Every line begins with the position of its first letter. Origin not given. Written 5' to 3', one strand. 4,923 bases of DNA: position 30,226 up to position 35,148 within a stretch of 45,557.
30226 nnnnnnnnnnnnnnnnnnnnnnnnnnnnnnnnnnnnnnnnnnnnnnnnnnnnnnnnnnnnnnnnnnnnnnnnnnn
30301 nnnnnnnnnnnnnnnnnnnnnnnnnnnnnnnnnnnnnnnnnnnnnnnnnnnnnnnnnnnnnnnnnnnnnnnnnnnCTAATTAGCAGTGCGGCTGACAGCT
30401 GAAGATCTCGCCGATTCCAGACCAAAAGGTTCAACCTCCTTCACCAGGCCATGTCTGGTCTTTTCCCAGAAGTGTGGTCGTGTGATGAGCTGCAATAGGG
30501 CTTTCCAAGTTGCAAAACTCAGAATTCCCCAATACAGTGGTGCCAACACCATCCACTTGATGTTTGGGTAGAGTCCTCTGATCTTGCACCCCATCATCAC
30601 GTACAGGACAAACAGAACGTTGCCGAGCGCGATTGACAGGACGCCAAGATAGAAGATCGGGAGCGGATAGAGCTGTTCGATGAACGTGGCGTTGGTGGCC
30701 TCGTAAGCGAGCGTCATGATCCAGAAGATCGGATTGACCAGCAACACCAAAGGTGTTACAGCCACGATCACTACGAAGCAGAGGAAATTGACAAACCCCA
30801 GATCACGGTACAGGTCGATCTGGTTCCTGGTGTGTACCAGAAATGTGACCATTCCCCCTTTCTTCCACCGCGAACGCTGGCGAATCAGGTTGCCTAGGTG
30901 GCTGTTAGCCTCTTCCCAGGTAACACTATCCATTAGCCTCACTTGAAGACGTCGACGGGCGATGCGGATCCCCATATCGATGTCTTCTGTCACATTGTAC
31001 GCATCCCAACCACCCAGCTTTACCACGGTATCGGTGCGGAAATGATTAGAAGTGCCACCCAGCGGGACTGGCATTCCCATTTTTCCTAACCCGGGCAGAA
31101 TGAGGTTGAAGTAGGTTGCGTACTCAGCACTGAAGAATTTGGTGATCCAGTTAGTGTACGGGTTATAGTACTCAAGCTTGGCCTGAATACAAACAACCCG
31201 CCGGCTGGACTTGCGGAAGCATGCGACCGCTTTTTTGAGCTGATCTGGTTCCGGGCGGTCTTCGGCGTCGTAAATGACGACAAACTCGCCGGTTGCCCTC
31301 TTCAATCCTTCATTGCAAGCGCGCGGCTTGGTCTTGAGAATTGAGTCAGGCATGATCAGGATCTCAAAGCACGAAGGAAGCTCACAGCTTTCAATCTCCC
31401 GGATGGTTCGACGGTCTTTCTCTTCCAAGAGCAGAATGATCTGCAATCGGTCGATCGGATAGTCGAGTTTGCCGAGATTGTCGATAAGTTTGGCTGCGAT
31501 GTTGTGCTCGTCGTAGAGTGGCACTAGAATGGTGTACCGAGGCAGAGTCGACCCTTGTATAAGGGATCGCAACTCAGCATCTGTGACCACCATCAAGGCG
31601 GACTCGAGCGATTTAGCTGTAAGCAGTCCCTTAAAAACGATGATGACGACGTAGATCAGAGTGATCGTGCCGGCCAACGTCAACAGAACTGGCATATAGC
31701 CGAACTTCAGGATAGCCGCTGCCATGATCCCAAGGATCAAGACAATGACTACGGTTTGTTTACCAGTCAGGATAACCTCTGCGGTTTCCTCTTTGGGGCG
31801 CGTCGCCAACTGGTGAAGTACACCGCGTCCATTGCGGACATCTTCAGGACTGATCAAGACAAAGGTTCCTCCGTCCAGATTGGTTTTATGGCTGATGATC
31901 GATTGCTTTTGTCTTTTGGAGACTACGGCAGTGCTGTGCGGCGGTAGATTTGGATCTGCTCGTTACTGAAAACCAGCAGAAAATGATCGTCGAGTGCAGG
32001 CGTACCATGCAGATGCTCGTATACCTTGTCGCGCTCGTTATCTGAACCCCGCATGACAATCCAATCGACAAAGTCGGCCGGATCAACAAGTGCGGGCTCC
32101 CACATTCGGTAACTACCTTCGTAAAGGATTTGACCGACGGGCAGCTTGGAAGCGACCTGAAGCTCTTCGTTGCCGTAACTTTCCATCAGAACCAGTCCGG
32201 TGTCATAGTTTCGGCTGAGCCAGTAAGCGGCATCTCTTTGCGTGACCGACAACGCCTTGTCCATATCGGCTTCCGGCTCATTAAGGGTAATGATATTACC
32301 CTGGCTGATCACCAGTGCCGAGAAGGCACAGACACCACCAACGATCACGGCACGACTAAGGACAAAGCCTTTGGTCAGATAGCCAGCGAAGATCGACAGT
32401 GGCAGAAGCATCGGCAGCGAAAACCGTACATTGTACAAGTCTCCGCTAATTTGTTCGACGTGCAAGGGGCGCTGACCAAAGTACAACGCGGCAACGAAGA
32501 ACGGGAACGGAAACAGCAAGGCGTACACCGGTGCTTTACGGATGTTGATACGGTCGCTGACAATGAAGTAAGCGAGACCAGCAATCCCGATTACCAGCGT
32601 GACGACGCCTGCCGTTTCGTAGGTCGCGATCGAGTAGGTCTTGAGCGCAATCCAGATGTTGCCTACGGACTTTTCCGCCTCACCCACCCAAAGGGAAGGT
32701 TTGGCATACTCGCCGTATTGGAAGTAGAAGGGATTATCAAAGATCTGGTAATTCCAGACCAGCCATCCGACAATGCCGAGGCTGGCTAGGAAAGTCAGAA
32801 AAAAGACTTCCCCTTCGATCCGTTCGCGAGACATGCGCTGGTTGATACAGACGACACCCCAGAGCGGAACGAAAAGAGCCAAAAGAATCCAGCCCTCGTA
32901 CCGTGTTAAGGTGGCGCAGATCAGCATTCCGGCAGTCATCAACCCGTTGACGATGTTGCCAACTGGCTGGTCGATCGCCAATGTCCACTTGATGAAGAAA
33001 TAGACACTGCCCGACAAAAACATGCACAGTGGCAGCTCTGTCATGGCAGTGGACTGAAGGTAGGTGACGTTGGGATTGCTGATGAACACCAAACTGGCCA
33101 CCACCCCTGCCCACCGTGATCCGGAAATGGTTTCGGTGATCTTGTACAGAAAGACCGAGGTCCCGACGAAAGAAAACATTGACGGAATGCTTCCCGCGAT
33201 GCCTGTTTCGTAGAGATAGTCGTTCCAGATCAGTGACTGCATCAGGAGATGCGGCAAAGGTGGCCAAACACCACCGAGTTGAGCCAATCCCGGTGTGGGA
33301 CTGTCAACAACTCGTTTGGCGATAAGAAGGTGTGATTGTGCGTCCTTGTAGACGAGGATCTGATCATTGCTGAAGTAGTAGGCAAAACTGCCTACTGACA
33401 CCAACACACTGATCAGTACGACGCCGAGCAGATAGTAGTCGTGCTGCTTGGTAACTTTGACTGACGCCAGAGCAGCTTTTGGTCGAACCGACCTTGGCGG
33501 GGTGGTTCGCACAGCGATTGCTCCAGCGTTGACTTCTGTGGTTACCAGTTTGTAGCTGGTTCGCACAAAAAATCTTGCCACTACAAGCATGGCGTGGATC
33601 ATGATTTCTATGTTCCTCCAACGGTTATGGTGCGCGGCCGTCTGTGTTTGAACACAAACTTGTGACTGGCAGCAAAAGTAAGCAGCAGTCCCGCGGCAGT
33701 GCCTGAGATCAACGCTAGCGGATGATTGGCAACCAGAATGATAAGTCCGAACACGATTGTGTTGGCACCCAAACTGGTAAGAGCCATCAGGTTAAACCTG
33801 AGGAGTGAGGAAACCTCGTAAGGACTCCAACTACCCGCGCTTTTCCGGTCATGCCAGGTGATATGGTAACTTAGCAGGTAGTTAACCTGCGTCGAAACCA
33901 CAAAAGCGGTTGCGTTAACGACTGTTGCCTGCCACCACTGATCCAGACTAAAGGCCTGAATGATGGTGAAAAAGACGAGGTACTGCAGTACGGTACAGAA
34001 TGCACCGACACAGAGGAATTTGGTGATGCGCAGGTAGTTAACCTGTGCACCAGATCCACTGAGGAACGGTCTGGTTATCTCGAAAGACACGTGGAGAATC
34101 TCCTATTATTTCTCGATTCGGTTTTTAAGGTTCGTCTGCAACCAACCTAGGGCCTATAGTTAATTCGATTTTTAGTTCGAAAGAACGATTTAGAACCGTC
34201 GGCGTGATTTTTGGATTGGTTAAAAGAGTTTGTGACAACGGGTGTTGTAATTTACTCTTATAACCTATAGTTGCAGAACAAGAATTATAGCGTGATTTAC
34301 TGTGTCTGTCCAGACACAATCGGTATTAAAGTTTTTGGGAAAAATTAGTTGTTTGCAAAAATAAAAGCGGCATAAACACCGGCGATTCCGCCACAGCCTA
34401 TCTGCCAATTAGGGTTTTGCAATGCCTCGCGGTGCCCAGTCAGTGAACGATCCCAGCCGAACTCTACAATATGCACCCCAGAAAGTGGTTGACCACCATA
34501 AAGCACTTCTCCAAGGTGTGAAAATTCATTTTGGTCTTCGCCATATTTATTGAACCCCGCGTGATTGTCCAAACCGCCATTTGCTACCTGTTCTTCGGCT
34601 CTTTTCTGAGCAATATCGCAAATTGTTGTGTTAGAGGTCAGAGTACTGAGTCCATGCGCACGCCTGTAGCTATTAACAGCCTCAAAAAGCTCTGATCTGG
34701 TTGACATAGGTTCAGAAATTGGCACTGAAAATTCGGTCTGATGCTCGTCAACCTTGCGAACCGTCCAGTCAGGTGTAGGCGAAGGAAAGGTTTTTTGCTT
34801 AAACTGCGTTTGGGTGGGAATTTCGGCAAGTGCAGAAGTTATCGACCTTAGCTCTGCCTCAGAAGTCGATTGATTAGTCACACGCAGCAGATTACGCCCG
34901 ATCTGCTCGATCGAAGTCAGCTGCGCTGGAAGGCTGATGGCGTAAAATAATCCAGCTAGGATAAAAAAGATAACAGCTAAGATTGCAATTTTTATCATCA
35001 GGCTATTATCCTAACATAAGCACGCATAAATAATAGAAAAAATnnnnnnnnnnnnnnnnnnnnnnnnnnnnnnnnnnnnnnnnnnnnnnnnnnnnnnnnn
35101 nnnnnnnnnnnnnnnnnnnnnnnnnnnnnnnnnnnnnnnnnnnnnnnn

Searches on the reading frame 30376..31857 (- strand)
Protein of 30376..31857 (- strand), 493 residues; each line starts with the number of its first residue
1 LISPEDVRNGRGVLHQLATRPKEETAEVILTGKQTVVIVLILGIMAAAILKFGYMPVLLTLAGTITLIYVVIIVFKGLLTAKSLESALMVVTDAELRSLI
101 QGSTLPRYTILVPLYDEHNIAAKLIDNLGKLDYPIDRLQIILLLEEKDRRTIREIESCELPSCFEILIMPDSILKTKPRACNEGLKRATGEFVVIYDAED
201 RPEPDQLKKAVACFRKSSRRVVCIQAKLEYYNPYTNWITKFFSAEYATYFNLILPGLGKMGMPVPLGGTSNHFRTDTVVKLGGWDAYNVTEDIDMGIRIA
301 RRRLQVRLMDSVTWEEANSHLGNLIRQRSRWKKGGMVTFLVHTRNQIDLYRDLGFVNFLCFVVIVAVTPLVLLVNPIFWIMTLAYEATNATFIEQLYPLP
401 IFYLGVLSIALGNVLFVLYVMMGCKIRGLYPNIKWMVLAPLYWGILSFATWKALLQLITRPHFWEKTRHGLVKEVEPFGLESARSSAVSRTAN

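Call 27: search_protein_families(library=pfam, proteins=[window:30376-31857:-], max_evalue=0.001)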
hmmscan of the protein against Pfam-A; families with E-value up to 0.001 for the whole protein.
window:30376-31857:- (493 aa): 4 families
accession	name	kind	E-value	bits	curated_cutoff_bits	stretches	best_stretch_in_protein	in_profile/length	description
PF13632.12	Glyco_trans_2_3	-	5.4e-21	75.7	27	1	193-383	2-190/198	Glycosyl transferase family group 2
PF13641.12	Glyco_tranf_2_3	-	1e-18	68.6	27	1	106-333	1-229/230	Glycosyltransferase like family 2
PF00535.33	Glycos_transf_2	-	9.9e-10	39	23.3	1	109-245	1-132/168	Glycosyl transferase family 2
PF13506.12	Glyco_transf_21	-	1.1e-05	25.4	21.7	1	174-333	15-174/174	Glycosyl transferase family 21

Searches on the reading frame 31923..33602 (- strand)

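Call 27: search_protein_families(library=pfam, proteins=[window:31923-33602:-], max_evalue=0.001)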
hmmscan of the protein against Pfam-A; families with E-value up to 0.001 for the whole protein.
window:31923-33602:- (559 aa): 1 family
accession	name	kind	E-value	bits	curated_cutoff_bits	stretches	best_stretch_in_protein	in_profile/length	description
PF02366.24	PMT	-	0.0002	21.5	22.7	1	141-277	89-228/245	Dolichyl-phosphate-mannose-protein mannosyltransferase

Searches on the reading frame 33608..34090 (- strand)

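Call 78: search_protein_families(library=pfam, proteins=[window:33608-34090:-], max_evalue=0.01)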
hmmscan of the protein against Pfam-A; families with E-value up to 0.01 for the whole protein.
window:33608-34090:- (160 aa): 1 family
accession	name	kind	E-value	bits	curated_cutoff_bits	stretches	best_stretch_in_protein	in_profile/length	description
PF04138.20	GtrA_DPMS_TM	-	5.4e-17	62.5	26.1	1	24-147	1-117/117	GtrA/DPMS, transmembrane domain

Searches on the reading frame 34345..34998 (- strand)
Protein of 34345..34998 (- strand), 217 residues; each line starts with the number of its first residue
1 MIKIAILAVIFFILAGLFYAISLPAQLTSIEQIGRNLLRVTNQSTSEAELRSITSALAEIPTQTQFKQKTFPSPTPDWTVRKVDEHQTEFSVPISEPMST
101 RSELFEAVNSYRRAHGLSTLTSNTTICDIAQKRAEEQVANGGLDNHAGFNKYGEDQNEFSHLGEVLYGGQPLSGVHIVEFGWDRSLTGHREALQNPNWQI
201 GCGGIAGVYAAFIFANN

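Call 27: search_protein_families(library=pfam, proteins=[window:34345-34998:-], max_evalue=0.001)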
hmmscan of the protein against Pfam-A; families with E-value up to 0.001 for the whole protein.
window:34345-34998:- (217 aa): 1 family
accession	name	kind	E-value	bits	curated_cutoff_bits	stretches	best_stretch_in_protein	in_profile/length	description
PF00188.32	CAP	-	7.7e-06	27.2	21.1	1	106-155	2-48/117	Cysteine-rich secretory protein family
